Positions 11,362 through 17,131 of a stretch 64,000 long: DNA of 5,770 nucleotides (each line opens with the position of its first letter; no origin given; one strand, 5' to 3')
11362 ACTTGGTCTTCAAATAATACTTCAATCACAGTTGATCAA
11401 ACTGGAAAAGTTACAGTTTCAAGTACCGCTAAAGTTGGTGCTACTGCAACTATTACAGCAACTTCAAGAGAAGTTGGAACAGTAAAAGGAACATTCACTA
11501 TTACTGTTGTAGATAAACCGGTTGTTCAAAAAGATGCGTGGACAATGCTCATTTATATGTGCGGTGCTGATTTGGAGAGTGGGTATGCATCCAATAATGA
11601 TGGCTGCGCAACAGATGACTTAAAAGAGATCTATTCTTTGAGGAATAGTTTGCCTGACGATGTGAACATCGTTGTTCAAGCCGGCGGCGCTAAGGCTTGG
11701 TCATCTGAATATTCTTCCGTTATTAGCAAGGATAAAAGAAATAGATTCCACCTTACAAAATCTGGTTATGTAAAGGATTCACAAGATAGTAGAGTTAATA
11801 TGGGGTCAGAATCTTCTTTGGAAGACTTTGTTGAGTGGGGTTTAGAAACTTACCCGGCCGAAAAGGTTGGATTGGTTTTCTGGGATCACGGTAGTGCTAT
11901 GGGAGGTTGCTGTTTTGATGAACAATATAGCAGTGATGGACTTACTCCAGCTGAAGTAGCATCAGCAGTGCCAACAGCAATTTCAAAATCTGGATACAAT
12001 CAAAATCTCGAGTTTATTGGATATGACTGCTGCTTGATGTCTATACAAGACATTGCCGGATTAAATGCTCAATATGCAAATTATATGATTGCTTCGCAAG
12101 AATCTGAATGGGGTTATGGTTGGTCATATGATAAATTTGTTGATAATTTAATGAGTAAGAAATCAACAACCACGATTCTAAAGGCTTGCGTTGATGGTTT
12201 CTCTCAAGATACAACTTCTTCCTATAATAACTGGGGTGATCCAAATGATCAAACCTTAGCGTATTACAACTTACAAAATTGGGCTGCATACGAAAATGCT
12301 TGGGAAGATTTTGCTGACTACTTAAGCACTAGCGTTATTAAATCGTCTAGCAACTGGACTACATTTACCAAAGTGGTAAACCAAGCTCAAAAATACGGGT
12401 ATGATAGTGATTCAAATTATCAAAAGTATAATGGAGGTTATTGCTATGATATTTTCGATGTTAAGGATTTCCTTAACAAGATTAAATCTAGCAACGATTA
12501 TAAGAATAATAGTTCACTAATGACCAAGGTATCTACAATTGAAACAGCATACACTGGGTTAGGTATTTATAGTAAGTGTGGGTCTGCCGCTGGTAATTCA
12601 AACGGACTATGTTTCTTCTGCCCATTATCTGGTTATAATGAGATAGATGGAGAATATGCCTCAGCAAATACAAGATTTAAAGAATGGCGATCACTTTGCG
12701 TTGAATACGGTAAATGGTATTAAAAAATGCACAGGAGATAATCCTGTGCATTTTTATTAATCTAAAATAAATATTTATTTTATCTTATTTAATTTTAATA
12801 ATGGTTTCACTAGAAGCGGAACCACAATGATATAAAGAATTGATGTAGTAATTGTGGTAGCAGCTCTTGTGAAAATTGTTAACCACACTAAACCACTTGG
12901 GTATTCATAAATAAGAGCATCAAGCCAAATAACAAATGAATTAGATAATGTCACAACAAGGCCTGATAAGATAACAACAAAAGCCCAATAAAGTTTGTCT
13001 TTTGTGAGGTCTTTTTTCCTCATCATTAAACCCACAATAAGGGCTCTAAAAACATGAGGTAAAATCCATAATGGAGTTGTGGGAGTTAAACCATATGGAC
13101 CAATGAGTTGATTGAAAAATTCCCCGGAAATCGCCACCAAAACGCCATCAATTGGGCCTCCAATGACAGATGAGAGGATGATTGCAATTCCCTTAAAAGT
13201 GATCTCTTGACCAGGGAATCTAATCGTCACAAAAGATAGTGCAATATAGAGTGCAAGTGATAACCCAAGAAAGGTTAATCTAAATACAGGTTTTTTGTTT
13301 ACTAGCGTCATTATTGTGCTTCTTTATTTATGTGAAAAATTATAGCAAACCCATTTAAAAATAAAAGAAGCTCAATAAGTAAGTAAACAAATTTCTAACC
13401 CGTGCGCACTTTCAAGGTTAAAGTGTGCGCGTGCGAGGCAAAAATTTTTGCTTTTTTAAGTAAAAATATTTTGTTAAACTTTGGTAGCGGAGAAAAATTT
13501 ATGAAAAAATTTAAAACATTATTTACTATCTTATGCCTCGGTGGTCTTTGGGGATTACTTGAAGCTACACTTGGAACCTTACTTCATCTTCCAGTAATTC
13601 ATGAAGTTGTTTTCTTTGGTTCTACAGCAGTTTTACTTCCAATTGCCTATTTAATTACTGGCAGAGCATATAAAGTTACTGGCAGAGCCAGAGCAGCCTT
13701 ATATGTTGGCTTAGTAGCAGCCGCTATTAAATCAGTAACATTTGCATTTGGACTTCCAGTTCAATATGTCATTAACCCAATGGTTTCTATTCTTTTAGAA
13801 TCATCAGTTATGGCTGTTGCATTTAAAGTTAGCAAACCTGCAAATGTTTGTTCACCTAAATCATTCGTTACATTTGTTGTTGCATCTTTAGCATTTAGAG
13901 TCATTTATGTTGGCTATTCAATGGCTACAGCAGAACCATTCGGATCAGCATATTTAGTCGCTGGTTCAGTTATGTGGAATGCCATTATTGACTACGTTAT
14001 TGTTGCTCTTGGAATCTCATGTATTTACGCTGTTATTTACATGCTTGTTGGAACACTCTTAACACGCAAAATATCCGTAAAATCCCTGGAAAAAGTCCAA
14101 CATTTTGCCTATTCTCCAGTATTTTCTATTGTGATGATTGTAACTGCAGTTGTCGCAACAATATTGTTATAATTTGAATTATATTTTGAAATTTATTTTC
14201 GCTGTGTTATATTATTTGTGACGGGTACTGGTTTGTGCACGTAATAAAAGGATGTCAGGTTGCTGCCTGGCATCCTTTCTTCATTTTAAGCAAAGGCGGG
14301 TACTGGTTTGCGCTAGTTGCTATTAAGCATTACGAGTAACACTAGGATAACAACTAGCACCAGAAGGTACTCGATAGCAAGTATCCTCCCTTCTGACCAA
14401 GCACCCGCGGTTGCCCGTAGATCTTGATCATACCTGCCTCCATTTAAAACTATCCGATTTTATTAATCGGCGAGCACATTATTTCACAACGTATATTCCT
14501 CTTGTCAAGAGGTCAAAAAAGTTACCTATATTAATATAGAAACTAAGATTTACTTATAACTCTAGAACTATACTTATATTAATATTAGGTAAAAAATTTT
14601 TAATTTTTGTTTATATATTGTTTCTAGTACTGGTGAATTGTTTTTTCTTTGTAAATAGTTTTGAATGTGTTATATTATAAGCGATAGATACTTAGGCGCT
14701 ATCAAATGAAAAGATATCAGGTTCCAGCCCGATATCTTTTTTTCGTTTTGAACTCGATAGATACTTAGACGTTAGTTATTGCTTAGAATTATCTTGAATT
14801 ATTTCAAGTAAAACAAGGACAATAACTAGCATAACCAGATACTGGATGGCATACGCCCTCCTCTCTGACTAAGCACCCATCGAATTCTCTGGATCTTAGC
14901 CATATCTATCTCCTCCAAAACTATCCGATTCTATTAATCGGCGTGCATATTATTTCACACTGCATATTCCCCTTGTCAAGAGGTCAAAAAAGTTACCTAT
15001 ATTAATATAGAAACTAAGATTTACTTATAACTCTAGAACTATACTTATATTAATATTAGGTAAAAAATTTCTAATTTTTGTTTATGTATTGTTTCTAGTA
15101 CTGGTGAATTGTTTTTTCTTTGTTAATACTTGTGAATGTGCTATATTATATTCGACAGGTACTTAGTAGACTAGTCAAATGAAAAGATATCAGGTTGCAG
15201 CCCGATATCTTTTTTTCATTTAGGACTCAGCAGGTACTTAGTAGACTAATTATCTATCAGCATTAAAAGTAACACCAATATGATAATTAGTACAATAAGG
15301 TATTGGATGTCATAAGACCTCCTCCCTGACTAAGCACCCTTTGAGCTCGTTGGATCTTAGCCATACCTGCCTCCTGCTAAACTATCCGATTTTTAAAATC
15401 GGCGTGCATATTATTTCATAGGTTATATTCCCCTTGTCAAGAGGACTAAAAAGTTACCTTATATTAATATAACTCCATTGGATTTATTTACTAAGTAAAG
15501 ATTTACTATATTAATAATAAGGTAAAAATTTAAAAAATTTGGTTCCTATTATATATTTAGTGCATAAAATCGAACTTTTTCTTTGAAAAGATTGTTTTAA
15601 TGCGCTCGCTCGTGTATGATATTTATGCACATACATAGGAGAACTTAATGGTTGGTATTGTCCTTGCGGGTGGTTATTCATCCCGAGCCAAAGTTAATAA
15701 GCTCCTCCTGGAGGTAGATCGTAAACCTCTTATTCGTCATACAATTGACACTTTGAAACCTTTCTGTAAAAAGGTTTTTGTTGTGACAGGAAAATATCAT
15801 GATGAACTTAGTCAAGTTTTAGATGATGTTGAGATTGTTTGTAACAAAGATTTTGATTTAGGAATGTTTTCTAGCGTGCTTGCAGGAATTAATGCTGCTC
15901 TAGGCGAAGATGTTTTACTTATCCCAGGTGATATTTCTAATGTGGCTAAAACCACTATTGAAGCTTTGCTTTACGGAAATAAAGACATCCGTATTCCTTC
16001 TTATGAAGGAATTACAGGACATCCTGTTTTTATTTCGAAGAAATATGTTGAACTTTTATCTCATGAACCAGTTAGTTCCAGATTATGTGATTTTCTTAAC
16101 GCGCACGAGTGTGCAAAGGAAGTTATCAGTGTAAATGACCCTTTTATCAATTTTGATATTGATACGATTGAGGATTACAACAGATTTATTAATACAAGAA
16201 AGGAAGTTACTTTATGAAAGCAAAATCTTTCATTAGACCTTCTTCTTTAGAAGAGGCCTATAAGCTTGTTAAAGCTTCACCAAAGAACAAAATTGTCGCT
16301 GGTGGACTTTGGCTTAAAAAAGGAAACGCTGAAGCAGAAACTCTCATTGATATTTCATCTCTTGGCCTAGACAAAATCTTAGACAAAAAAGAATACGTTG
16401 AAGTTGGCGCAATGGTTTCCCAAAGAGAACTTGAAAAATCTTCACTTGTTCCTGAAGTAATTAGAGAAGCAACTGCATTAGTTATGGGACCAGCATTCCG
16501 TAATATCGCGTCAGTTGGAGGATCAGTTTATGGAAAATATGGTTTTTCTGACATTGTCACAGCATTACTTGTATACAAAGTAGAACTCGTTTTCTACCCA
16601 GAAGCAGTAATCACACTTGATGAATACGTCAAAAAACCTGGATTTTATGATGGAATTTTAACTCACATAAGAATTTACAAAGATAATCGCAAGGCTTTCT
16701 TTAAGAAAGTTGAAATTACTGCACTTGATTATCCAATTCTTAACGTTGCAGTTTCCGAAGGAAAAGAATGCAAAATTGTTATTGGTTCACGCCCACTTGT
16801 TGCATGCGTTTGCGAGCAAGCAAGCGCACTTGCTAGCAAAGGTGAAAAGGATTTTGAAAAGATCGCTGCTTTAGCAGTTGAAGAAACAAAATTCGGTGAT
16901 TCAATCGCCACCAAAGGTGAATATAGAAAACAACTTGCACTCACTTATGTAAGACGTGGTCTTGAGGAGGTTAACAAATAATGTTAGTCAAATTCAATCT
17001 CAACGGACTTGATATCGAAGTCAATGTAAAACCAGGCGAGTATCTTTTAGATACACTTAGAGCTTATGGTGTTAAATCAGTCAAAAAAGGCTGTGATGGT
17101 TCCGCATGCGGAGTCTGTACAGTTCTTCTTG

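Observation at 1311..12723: smpB flanked by two ~1800-aa anchored surface enzymes: an Endonuclease-I nuclease and a C11 clostripain-like protease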

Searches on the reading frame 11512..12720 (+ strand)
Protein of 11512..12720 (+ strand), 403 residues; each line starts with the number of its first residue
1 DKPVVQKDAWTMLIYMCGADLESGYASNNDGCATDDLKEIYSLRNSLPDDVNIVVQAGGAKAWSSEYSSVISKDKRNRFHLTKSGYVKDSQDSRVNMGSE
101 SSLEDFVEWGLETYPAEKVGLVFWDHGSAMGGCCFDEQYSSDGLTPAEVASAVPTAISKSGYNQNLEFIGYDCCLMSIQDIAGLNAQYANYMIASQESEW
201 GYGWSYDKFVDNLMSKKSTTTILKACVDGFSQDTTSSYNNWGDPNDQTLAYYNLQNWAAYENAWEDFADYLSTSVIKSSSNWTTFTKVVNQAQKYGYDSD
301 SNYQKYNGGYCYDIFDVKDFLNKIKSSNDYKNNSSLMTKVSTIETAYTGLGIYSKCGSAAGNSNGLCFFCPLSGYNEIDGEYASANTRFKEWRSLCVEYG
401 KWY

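Call 20: search_solved_structures(query=window:11512-12720:+, max_evalue=1, show_alignments=3)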
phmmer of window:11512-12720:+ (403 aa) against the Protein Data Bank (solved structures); distinct sequences matched with E-value up to 1: 11.
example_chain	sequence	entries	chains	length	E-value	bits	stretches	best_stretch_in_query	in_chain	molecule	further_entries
6mzo_A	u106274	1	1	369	1.9e-06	30.3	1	87-218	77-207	Inactive Zymogen C11 Protease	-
5l20_B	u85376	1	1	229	0.041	16.1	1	156-221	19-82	Clostripain-related protein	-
7zg0_E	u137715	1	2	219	0.14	14.2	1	93-155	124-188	Interleukin-27 receptor subunit alpha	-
7z0l_C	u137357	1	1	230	0.16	14.1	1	93-155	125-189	Interleukin-27 receptor subunit alpha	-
6nag_A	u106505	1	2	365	0.16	14.1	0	156-220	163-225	Clostripain-related protein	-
3uws_B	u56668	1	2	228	0.18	13.9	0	165-214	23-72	hypothetical protein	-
4yec_B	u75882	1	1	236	0.22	13.6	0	165-215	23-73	Clostripain family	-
5dyn_A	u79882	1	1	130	0.47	12.6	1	96-128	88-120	Putative peptidase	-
5n2u_A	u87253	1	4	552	0.7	12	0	267-323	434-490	Nucleoprotein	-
9bwv_A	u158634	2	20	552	0.72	11.9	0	267-321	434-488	Nucleoprotein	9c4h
9bjl_A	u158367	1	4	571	0.78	11.8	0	267-321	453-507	Nucleoprotein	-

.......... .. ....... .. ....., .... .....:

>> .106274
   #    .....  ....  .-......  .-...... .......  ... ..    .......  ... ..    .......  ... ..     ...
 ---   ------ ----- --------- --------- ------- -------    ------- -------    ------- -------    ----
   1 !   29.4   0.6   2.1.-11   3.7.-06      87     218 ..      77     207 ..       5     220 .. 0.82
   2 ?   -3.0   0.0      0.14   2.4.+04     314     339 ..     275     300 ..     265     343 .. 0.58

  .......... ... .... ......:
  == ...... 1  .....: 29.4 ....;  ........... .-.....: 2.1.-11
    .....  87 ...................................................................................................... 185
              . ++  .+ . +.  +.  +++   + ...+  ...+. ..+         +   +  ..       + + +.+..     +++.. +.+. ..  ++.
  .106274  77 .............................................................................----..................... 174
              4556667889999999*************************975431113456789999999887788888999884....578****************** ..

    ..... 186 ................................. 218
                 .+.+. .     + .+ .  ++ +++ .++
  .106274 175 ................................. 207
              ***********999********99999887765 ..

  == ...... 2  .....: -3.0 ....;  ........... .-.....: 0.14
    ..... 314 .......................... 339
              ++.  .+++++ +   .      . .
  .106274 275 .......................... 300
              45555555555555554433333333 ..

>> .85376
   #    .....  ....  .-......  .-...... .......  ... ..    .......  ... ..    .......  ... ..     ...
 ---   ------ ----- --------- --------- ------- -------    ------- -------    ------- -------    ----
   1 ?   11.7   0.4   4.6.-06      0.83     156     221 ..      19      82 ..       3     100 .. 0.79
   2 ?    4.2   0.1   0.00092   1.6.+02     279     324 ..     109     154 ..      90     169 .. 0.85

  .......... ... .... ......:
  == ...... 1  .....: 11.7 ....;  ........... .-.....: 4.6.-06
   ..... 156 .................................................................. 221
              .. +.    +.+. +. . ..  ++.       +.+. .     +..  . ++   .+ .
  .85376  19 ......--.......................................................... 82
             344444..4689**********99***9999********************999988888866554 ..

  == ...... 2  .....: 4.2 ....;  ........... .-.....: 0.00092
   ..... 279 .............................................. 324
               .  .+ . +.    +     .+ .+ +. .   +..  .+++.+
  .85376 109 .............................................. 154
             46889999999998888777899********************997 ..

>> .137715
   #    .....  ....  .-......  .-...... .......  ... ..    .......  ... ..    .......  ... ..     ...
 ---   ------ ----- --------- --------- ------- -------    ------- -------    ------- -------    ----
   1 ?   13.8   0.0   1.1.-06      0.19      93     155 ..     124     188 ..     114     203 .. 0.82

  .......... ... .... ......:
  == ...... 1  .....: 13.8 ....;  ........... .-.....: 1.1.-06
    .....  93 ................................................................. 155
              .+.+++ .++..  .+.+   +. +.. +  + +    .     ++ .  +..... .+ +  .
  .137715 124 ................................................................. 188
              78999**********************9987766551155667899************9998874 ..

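Call 42: find_homologous_proteins(query=window:11512-12720:+, max_evalue=0.00001)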
Query window:11512-12720:+ (403 aa): 145 proteins with E <= 0.00001 among 1891 candidates; the best 120 are listed.
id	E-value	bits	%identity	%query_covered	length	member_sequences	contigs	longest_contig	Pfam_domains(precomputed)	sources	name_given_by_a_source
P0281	1.4e-143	497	59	97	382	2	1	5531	PF03415.20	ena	-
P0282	4.7e-141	489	56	99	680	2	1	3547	PF03415.20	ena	-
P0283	2.7e-140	486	57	99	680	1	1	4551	PF02368.25,PF03415.20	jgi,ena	-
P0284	3.1e-138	479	54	99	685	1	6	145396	PF02368.25,PF03415.20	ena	-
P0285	1.8e-137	477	55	99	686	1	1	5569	PF02368.25,PF26918.1,PF03415.20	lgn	-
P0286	1.8e-133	464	53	99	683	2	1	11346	PF02368.25,PF03415.20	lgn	-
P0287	2.3e-128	447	53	99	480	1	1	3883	PF02368.25,PF26918.1,PF03415.20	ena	-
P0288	2.7e-128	447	51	99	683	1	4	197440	PF02368.25,PF03415.20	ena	-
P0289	2.2e-123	430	51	99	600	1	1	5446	PF02368.25,PF03415.20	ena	-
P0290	1.6e-122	428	51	98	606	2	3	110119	PF02368.25,PF03415.20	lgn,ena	-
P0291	2.7e-120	420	51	99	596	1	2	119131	PF21461.4,PF02368.25,PF03415.20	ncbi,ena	-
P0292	1.7e-118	414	51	98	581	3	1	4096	PF02368.25,PF03415.20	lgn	-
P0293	2.0e-118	414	51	98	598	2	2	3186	PF02368.25,PF03415.20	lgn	-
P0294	2.3e-114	401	49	99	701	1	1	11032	PF02368.25,PF03415.20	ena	-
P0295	5.4e-109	383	49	98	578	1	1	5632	PF02368.25,PF03415.20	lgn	-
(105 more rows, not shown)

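Call 92: find_encoding_contigs(protein=P0284, flank=10000, max_places=2)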
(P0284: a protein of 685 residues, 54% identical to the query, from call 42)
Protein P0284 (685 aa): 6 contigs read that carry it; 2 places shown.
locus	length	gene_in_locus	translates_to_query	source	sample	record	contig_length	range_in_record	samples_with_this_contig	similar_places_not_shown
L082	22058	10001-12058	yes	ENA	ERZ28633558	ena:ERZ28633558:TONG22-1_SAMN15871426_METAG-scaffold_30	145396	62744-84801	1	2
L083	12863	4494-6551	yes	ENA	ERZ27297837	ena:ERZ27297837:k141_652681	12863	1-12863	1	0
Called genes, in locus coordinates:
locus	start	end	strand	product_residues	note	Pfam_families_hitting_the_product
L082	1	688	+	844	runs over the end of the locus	PF17854:FtsK_alpha, PF01580:FtsK_SpoIIIE, PF09397:FtsK_gamma (weak)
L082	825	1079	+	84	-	-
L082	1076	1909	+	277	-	PF01553:Acyltransferase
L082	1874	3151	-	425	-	PF17125:Methyltr_RsmF_N, PF01189:Methyltr_RsmB-F, PF01728:FtsJ (weak), PF13847:Methyltransf_31 (weak), PF13636:Methyltranf_PUA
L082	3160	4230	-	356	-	-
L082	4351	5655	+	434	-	PF02885:Glycos_trans_3N, PF00591:Glycos_transf_3, PF00364:Biotin_lipoyl (faint), PF07831:PYNP_C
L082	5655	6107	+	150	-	PF02580:Tyr_Deacylase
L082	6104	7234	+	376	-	PF02540:NAD_synthase (faint), PF02568:ThiI (faint), PF03054:tRNA_Me_trans, PF06508:QueC (faint), PF20259:tRNA_Me_trans_M, PF20258:tRNA_Me_trans_C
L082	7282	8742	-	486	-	PF00324:AA_permease, PF13520:AA_permease_2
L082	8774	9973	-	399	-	PF13303:PTS_EIIC_2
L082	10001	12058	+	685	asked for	PF02368:Big_2 (weak), PF03415:Peptidase_C11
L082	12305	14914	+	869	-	PF01411:tRNA-synt_2c, PF07973:tRNA_SAD, PF02272:DHHA1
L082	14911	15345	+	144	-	PF03652:RuvX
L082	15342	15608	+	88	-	PF06949:DUF1292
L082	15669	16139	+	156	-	PF03449:GreA_GreB_N, PF01272:GreA_GreB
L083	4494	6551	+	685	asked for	PF02368:Big_2 (weak), PF03415:Peptidase_C11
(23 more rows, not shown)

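Call 93: find_encoding_contigs(protein=P0288, flank=10000, max_places=2)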
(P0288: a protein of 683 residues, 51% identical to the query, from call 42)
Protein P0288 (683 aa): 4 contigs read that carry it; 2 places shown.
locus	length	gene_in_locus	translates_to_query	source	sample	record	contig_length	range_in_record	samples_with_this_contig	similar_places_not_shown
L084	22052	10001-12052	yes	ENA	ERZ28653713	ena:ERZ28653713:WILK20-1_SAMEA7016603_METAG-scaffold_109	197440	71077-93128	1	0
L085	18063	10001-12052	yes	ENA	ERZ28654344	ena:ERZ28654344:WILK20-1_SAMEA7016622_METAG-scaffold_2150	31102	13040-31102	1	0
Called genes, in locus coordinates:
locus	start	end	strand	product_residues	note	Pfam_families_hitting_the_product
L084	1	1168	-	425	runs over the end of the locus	PF17125:Methyltr_RsmF_N, PF01189:Methyltr_RsmB-F, PF01728:FtsJ, PF13847:Methyltransf_31 (weak), PF13636:Methyltranf_PUA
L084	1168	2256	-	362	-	PF04231:Endonuclease_1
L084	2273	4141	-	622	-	PF07523:Big_3 (faint), PF09479:Flg_new, PF04231:Endonuclease_1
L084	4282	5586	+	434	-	PF02885:Glycos_trans_3N, PF00591:Glycos_transf_3, PF07831:PYNP_C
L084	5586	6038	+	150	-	PF02580:Tyr_Deacylase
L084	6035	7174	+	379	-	PF02540:NAD_synthase (weak), PF02568:ThiI (faint), PF03054:tRNA_Me_trans, PF06508:QueC (faint), PF20259:tRNA_Me_trans_M, PF20258:tRNA_Me_trans_C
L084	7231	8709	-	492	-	PF00324:AA_permease, PF13520:AA_permease_2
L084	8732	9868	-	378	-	PF13303:PTS_EIIC_2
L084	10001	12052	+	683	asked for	PF02368:Big_2, PF03415:Peptidase_C11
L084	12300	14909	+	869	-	PF01411:tRNA-synt_2c, PF07973:tRNA_SAD, PF02272:DHHA1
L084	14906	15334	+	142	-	PF03652:RuvX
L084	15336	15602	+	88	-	PF06949:DUF1292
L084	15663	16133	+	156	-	PF03449:GreA_GreB_N, PF01272:GreA_GreB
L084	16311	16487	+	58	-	-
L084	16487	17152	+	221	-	PF20582:UPF0758_N, PF04002:RadC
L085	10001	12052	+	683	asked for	PF02368:Big_2, PF03415:Peptidase_C11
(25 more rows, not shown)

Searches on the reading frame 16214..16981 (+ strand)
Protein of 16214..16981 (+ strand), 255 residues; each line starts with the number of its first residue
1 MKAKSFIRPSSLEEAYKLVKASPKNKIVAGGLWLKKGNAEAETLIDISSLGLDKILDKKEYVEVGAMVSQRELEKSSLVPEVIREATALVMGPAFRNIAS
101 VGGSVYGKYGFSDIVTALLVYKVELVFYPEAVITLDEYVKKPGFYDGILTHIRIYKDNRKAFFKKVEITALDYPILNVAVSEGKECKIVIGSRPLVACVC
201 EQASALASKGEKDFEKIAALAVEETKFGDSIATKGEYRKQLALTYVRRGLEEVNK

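Call 47: search_protein_families(library=pfam, proteins=[window:16214-16981:+], max_evalue=0.00001)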
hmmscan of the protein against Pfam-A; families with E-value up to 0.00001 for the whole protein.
window:16214-16981:+ (255 aa): 1 family
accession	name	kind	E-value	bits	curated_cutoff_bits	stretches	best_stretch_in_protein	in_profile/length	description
PF00941.27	FAD_binding_5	-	6.4e-22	78.6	27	1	6-153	5-166/170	FAD binding domain in molybdopterin dehydrogenase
